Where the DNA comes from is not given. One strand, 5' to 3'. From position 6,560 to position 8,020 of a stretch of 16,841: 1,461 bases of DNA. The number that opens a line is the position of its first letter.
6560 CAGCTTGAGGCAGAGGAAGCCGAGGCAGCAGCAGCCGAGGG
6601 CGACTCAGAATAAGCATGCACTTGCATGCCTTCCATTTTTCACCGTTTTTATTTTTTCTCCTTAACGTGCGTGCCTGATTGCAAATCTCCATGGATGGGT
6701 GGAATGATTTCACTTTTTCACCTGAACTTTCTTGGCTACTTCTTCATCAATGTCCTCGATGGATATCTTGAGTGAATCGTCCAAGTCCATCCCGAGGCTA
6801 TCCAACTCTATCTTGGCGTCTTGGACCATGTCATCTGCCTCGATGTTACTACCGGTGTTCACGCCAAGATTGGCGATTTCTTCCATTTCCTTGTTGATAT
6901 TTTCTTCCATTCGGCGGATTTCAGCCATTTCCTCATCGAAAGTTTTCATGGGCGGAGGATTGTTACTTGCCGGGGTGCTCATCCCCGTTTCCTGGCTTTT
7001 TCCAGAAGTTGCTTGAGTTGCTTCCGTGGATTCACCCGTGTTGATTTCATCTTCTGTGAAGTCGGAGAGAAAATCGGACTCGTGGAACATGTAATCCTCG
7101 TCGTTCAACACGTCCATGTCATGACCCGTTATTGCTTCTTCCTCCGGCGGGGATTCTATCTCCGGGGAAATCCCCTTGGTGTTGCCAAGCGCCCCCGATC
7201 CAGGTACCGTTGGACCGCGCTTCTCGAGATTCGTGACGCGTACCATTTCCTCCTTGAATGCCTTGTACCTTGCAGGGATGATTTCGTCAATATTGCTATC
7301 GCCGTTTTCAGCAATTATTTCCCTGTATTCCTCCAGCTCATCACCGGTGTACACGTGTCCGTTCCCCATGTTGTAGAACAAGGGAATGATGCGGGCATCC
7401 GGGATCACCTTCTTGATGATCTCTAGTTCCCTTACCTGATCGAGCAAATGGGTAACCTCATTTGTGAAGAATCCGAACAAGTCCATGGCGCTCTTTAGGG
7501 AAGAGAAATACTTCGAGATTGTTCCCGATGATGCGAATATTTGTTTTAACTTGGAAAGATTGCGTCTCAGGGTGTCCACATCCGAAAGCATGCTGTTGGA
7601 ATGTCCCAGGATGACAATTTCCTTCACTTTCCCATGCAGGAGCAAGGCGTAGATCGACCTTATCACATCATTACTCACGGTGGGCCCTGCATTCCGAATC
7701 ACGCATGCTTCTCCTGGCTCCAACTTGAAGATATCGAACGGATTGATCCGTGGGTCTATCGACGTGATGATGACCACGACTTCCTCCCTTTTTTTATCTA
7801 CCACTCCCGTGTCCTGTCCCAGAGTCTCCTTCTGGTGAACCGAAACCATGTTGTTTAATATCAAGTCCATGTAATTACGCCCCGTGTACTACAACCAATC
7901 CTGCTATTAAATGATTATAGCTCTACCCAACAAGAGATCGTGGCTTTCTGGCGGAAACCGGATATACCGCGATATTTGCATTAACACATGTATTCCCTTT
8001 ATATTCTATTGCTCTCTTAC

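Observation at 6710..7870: Beta-carbonic-anhydrase homologue with both zinc-binding cysteines replaced, fused to a long acidic disordered/coiled-coil tail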

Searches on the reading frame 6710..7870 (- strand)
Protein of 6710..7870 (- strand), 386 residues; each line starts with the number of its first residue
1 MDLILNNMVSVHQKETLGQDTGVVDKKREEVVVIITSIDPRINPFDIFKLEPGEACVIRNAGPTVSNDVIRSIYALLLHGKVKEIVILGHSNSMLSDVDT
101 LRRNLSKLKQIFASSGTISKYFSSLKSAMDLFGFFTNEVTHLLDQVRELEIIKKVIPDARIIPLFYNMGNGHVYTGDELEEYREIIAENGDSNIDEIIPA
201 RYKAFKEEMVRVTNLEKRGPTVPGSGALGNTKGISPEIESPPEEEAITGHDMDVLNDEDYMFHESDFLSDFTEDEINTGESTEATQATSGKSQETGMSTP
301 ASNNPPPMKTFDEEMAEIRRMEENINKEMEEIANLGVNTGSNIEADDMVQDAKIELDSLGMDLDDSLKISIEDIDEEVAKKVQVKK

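Call 4: search_protein_families(library=pfam, proteins=[window:6710-7870:-], max_evalue=10)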
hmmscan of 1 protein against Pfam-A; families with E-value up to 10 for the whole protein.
window:6710-7870:- (386 aa): 1 family
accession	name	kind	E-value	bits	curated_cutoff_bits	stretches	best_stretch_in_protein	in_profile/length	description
PF00484.24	Pro_CA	-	1.9e-09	38.4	25.7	1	33-172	2-155/156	Carbonic anhydrase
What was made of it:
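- On Beta-class carbonic anhydrase (Pfam PF00484 Pro_CA): 38.4 bits against a gathering score of 25.7, residues 33-172 (call 4)
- Checked: Pfam PF00484 Pro_CA matches residues 33-172 with E 1.9e-9 and 38.4 bits, above the gathering score of 25.7 (call 4).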

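Call 5: search_protein_families(library=ncbifam, proteins=[window:6710-7870:-], max_evalue=10)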
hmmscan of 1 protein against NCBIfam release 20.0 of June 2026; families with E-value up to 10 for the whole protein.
window:6710-7870:- (386 aa): 2 families
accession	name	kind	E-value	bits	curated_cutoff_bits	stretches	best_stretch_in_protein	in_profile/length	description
NF033194.1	lipo_EMYY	hypoth_equivalog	0.006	15.9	100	1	307-379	26-95/292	EMYY motif lipoprotein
NF002249.0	PRK01160.1-4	equivalog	0.021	14.5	270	1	12-91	39-117/166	hypothetical protein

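Call 6: search_solved_structures(query=window:6710-7870:-, max_evalue=10, show_alignments=3)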
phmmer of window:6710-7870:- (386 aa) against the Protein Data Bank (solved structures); distinct sequences matched with E-value up to 10: 20.
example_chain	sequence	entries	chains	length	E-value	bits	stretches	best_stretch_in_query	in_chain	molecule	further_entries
1ylk_A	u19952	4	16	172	5.1e-06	29.3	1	31-97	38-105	Hypothetical protein Rv1284/MT1322 | Beta-carbonic anhydrase 1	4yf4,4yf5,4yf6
6jqd_A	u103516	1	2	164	2.1e-05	27.3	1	31-97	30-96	Carbonic anhydrase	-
3las_A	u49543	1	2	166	4.4e-05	26.3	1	21-93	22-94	Putative carbonic anhydrase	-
3vqj_A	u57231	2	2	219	4.8e-05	26.1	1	31-103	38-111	Carbonyl sulfide hydrolase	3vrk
6jqc_A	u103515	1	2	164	0.00014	24.6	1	31-97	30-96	Carbonic anhydrase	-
3ucj_A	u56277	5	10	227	0.00022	24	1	34-93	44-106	Carbonic anhydrase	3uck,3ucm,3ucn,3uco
6y04_A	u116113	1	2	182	0.00092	21.9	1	25-158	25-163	Carbonic anhydrase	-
1g5c_A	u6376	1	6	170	0.0019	20.8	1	25-112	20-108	BETA-CARBONIC ANHYDRASE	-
3ten_A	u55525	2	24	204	0.0042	19.7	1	32-93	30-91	CS2 hydrolase | Carbon disulfide hydrolase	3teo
1ekj_A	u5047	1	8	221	0.055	16.1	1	31-91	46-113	BETA-CARBONIC ANHYDRASE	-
5ztp_A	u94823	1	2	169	0.07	15.7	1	31-93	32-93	carbonic anhydrase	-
4wam_A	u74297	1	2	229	0.098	15.2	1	33-93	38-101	beta-carbonic anhydrase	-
4o1k_A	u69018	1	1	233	0.26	13.8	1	37-91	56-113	Carbonic anhydrase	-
4waj_A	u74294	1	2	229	0.69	12.5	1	37-93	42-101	Carbonic anhydrase 2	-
2a5v_A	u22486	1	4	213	0.7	12.4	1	29-92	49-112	CARBONIC ANHYDRASE (CARBONATE DEHYDRATASE) (CARBONIC DEHYDRATASE)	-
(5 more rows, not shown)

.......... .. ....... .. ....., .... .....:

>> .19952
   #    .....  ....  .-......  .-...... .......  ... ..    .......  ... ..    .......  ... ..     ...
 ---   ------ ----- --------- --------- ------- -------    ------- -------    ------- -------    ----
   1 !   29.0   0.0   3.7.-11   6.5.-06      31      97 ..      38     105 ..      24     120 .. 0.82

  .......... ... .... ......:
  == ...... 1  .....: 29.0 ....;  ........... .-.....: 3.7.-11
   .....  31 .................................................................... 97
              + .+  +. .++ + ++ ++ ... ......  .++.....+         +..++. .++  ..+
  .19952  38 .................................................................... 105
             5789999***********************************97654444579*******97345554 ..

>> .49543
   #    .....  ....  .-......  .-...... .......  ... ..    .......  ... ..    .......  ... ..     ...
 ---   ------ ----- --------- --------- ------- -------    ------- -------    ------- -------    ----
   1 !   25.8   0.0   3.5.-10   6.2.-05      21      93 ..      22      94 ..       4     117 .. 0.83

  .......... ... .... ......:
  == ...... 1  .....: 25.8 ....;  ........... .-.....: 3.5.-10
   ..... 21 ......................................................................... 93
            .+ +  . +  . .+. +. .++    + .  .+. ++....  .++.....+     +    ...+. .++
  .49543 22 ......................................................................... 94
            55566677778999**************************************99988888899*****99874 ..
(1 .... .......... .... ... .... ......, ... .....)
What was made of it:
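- Checked: The best is Rv1284 (1ylk) at 5e-6, and Cab (1g5c) is also hit (call 6).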

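Call 9: find_homologous_proteins(query=window:6710-7870:-, max_evalue=0.001)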
Query window:6710-7870:- (386 aa): 1 proteins with E <= 0.001 among 3641 candidates.
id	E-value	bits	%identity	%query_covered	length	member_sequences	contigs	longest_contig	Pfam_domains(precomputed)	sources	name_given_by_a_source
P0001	5.5e-247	837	100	100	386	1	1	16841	PF00484.25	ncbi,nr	ncbi:hypothetical protein GF325_14105 [Candidatus Bathyarchaeota archaeon]|nr:hypothetical protein [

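Call 13: find_related_loci(query=window:6710-7870:-, collection=genome_contigs, flank=8000)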
Query window:6710-7870:- (386 aa) in genome_contigs; peptide patterns used: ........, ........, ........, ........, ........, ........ (x = any residue, [..] = any of these).
56 stretches matched a pattern, but none encodes a relative of the query by tblastn (E <= 1e-3).

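Call 18: search_protein_representatives(protein=window:6710-7870:-)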
Query: 386 residues. Proteins with E-value up to 0.001 (for the whole library): 202; up to 1e-10: 35; up to 1e-30: 2. The best 150 are listed.
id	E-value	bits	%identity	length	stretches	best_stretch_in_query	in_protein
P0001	1.8e-247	836.8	100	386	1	1-386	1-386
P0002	2.1e-35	139.2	36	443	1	2-210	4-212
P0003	5.7e-30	121.3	35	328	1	32-234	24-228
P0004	1.1e-27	113.8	34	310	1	31-210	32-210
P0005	3.4e-27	112.2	36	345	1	2-207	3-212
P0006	1.6e-26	110.0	33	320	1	4-207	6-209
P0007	1.8e-26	109.8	37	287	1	32-207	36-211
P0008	6.4e-26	108.0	29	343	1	3-225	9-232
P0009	6.6e-24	101.4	34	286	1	32-207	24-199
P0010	8.6e-22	94.4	29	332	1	18-254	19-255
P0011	3.8e-20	89.0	34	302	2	31-185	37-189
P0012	2.9e-16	76.2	35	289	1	31-183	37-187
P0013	2.9e-15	72.9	29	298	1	25-237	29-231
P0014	1.1e-14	71.0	27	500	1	31-277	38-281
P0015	3.6e-14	69.4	35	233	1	31-183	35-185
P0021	1.7e-13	67.1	34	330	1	32-184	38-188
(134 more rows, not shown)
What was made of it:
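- On Asgard long beta-CA-like family (SPFH-operon associated; defined in this session): E 2e-35 to 1e-10 for the long relatives, against 1e-7 or worse for short CAs (call 18).
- Tried and rejected: The nearest among 1.84 billion representatives is 36% identical (call 18).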

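Call 20: predict_structure(protein=window:6710-7870:-)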
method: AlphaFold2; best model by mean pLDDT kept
length: 386 residues; sequences in the alignment: 1
mean_pLDDT: 48.7   pTM: 0.33
mean pLDDT of the five models: 48.7, 46.9, 44.2, 37.5, 37.0
residues with pLDDT >= 90: 0; 70-90: 53; 50-70: 114; < 50: 219
segments of 3 or more residues with pLDDT < 50: 1-31, 93-134, 185-262, 274-307, 336-346, 359-361, 368-371, 382-386
pLDDT, mean of each block of 10 residues (from residue 1): 27 28 32 52 55 61 69 70 68 45 46 43 40 55 74 74 66 64 46 32 33 32 28 32 37 44 50 41 31 30 42 74 77 53 48 54 49 53 42
secondary structure, 60 per line:
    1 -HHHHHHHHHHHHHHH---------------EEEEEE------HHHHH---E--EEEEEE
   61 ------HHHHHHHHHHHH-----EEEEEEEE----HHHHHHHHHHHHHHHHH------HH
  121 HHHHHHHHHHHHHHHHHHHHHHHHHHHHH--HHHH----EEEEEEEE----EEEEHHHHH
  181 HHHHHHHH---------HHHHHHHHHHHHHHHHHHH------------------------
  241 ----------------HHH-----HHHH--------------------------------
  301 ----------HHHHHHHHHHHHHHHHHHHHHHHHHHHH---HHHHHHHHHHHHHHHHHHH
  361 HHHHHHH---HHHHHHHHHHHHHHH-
elements in order: H2-16 E32-37 H44-48 E55-60 H67-78 E84-91 H96-112 H119-149 H152-155 E160-167 E172-175 H176-188 H198-216 H265-268 H311-338 H342-367 H371-385
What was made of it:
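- Checked: Helices are predicted at 311-338, 342-367 and 371-385 with only low to moderate confidence, from a single-sequence model (call 20).
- Tried and rejected: The single-sequence AF2 model of the full protein was poor (pLDDT 48.7, call 20).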

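Call 23: list_cluster_members(proteins=[P0002, P0003, P0004, P0005, P0007, P0008, P0011, P0012, P0021, P0014])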
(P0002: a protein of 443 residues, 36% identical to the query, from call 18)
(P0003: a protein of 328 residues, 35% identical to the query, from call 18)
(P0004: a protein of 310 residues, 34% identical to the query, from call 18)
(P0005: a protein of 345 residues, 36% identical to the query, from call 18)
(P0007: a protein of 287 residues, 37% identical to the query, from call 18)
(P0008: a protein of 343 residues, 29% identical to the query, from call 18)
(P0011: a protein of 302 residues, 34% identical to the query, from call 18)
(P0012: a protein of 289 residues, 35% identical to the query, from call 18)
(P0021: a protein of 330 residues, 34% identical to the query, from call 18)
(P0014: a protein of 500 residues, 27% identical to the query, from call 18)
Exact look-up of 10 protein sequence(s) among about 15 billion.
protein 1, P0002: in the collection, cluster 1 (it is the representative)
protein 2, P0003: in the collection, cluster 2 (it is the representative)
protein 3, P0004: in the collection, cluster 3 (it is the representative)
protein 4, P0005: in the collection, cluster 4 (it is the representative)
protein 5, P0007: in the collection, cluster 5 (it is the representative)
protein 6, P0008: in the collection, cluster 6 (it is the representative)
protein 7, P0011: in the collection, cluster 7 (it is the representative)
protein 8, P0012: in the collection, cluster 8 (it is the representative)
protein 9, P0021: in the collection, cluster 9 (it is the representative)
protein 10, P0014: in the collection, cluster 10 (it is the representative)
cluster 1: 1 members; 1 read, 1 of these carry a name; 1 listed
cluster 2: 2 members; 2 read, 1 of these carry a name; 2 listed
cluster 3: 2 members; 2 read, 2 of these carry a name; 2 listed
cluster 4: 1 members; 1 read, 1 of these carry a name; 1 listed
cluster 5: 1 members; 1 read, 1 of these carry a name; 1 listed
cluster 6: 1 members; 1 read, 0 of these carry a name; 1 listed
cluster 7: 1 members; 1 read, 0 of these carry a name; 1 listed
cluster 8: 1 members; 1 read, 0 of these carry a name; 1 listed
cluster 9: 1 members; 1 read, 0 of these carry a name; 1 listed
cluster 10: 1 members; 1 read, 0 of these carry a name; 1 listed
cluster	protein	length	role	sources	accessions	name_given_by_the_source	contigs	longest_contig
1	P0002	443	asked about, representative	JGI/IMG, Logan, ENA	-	carbonic anhydrase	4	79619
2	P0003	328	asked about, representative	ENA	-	-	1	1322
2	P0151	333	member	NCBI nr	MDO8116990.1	carbonic anhydrase [Candidatus Sigynarchaeota archaeon]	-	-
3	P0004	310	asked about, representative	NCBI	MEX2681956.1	MAG: carbonic anhydrase [Candidatus Sigynarchaeota archaeon]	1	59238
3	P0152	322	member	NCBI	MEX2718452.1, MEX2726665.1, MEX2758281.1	MAG: carbonic anhydrase [Candidatus Sigynarchaeum springense]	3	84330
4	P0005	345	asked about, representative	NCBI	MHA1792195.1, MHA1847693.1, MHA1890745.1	MAG: carbonic anhydrase [Promethearchaeota archaeon]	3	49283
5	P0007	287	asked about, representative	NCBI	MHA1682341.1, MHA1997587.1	MAG: carbonic anhydrase [Promethearchaeota archaeon]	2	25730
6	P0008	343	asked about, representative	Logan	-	-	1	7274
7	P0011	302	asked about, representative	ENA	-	-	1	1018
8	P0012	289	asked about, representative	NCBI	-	-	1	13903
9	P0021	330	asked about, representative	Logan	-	-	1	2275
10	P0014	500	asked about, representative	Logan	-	-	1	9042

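Call 24: find_encoding_contigs(protein=P0002, flank=8000, max_places=3)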
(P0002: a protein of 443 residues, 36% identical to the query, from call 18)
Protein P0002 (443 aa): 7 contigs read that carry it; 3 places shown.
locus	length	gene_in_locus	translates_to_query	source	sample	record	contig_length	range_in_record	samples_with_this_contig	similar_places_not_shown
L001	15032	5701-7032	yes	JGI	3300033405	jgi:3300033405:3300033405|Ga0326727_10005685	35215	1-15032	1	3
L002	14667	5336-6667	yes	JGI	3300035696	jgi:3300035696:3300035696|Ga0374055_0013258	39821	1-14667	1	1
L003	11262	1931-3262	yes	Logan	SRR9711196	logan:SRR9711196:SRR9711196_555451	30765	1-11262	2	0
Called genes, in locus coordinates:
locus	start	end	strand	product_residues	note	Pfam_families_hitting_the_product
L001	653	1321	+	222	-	PF00753:Lactamase_B, PF19583:ODP, PF12706:Lactamase_B_2 (faint)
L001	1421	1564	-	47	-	-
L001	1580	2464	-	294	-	PF00795:CN_hydrolase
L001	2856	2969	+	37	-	-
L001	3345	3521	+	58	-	-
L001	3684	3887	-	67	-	-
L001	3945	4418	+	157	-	-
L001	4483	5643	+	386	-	PF01145:Band_7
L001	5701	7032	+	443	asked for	PF00484:Pro_CA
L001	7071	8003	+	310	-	PF01583:APS_kinase (weak), PF08433:KTI12, PF13671:AAA_33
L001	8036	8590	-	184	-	PF00025:Arf, PF00071:Ras, PF08477:Roc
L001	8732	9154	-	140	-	PF14539:DUF4442 (weak), PF03061:4HBT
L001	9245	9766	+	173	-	PF02566:OsmC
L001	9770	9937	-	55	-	-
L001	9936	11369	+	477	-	PF07690:MFS_1, PF13347:MFS_2, PF03209:PUCC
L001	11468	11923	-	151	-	PF01850:PIN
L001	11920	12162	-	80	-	PF04014:MazE_antitoxin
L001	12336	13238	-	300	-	PF02754:CCG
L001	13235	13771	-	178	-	PF14697:Fer4_21 (faint), PF13183:Fer4_8, PF13237:Fer4_10 (faint), PF13187:Fer4_9 (weak), PF13484:Fer4_16 (weak), PF13534:Fer4_17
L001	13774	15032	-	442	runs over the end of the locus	PF01058:Oxidored_q6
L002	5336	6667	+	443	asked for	PF00484:Pro_CA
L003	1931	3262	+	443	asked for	PF00484:Pro_CA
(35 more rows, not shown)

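Call 25: find_encoding_contigs(protein=P0004, flank=6000, max_places=1)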
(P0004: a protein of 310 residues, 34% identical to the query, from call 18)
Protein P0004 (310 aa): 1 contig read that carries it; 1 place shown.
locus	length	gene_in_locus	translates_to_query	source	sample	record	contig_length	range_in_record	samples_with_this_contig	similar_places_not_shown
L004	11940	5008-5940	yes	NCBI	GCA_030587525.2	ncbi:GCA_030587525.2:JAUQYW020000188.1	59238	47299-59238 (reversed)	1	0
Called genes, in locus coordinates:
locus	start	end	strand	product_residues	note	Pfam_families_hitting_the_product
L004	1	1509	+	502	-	PF00004:AAA, PF05496:RuvB_N (faint), PF07724:AAA_2 (faint), PF13173:AAA_14 (faint), PF17862:AAA_lid_3, PF13191:AAA_16 (weak), PF00004:AAA, PF17862:AAA_lid_3, +3 more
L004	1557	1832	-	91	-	PF01541:GIY-YIG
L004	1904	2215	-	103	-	PF01541:GIY-YIG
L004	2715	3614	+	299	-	-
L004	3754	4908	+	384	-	PF01145:Band_7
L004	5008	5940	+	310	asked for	PF00484:Pro_CA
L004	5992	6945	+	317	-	PF01583:APS_kinase (weak), PF08433:KTI12, PF13671:AAA_33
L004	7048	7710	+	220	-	PF01865:PhoU_div, PF01895:PhoU (faint)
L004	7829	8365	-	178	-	PF00025:Arf, PF00071:Ras, PF08477:Roc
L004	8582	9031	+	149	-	PF02566:OsmC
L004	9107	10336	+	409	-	-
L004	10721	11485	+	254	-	-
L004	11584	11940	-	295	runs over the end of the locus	PF02754:CCG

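Call 26: find_encoding_contigs(protein=P0005, flank=6000, max_places=1)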
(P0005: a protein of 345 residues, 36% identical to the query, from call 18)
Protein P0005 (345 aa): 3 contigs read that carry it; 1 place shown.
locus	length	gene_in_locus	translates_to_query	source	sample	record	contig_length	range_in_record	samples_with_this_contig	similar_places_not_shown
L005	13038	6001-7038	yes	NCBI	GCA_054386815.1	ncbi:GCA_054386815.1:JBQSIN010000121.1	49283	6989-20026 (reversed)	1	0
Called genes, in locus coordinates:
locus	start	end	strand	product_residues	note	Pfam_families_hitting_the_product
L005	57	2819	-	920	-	PF01074:Glyco_hydro_38N, PF07748:Glyco_hydro_38C (weak), PF17677:Glyco_hydro38C2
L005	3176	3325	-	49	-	-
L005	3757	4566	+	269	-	-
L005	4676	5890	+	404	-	PF01145:Band_7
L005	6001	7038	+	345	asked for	PF00484:Pro_CA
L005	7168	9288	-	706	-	PF01496:V_ATPase_I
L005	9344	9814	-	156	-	PF00582:Usp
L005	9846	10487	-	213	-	PF01813:ATP-synt_D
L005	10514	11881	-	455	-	PF00006:ATP-synt_ab, PF22919:ATP-synt_VA_C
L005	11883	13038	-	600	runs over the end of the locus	PF16886:ATP-synt_ab_Xtn, PF00006:ATP-synt_ab, PF22919:ATP-synt_VA_C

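Call 27: find_encoding_contigs(protein=P0012, flank=6000, max_places=1)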
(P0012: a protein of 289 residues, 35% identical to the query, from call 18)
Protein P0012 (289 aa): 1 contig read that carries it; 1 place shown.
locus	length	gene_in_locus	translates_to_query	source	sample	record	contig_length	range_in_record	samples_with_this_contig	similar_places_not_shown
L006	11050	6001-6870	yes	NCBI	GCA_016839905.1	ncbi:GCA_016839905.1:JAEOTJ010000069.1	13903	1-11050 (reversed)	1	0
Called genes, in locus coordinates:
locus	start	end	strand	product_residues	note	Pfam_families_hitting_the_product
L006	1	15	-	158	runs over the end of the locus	-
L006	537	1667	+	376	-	-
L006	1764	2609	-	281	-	PF27313:AF_0136_C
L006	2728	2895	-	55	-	-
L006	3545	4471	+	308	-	-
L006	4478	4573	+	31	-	-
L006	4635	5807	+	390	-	PF01145:Band_7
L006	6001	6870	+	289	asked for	PF00484:Pro_CA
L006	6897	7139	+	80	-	-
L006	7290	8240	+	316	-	-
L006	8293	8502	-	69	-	-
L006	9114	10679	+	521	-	PF03853:YjeF_N, PF01256:Carb_kinase, PF02110:HK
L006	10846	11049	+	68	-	?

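Call 29: find_encoding_contigs(protein=P0007, flank=6000, max_places=1)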
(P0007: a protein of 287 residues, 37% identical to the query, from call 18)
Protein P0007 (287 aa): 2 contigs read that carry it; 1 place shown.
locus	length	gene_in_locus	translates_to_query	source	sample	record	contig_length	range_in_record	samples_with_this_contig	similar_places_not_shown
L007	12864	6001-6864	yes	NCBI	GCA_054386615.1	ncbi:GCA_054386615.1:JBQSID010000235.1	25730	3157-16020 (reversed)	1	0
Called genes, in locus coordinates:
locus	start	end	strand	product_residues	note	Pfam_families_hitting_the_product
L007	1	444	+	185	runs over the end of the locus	PF12838:Fer4_7 (faint), PF13237:Fer4_10 (faint), PF13183:Fer4_8, PF13187:Fer4_9 (weak), PF13484:Fer4_16 (weak), PF13534:Fer4_17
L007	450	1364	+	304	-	PF02754:CCG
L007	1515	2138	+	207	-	PF03876:SHS2_Rpb7-N, PF00575:S1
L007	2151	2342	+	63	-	PF06093:Spt4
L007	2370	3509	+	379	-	-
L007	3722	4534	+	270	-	-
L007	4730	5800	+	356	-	PF01145:Band_7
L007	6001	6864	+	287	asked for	PF00484:Pro_CA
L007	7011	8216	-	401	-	PF13240:Zn_Ribbon_1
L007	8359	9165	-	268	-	PF00884:Sulfatase (faint), PF01663:Phosphodiest, PF01676:Metalloenzyme (weak)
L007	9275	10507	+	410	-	-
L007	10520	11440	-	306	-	-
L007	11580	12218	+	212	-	-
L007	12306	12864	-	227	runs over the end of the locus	PF06293:Kdo, PF07714:PK_Tyr_Ser-Thr (weak), PF00069:Pkinase, PF01636:APH (faint), PF01163:RIO1, PF03109:ABC1, PF02958:EcKL (weak), PF07914:DUF1679 (faint)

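Call 30: find_encoding_contigs(protein=P0014, flank=6000, max_places=1)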
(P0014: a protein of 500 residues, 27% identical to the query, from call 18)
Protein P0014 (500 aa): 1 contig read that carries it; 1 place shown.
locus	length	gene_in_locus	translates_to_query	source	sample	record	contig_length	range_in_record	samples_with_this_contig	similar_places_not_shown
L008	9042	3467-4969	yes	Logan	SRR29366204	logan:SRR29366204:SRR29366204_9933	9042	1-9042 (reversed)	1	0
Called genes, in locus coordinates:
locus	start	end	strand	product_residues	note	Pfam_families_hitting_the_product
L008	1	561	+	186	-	?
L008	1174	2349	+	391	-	PF01145:Band_7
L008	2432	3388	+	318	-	-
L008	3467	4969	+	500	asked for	PF00484:Pro_CA, PF20393:Pro_CA_2 (faint)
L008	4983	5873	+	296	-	PF00484:Pro_CA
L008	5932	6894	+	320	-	-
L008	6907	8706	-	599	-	PF00561:Abhydrolase_1, PF12146:Hydrolase_4, PF12697:Abhydrolase_6 (weak)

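Call 31: find_encoding_contigs(protein=P0008, flank=6000, max_places=1)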
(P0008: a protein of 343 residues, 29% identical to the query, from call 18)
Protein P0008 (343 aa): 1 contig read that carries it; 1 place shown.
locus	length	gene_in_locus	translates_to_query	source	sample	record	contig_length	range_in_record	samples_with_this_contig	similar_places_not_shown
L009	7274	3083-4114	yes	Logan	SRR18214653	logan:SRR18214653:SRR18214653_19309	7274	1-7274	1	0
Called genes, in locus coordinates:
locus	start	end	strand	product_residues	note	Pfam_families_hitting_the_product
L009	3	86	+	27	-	?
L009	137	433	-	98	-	PF01541:GIY-YIG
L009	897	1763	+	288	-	-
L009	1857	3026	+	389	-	PF01145:Band_7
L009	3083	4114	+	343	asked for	PF00484:Pro_CA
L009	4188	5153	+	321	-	PF08433:KTI12, PF13671:AAA_33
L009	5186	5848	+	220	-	PF01865:PhoU_div, PF01895:PhoU (weak)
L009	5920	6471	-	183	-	PF00025:Arf, PF00071:Ras, PF08477:Roc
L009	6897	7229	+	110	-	-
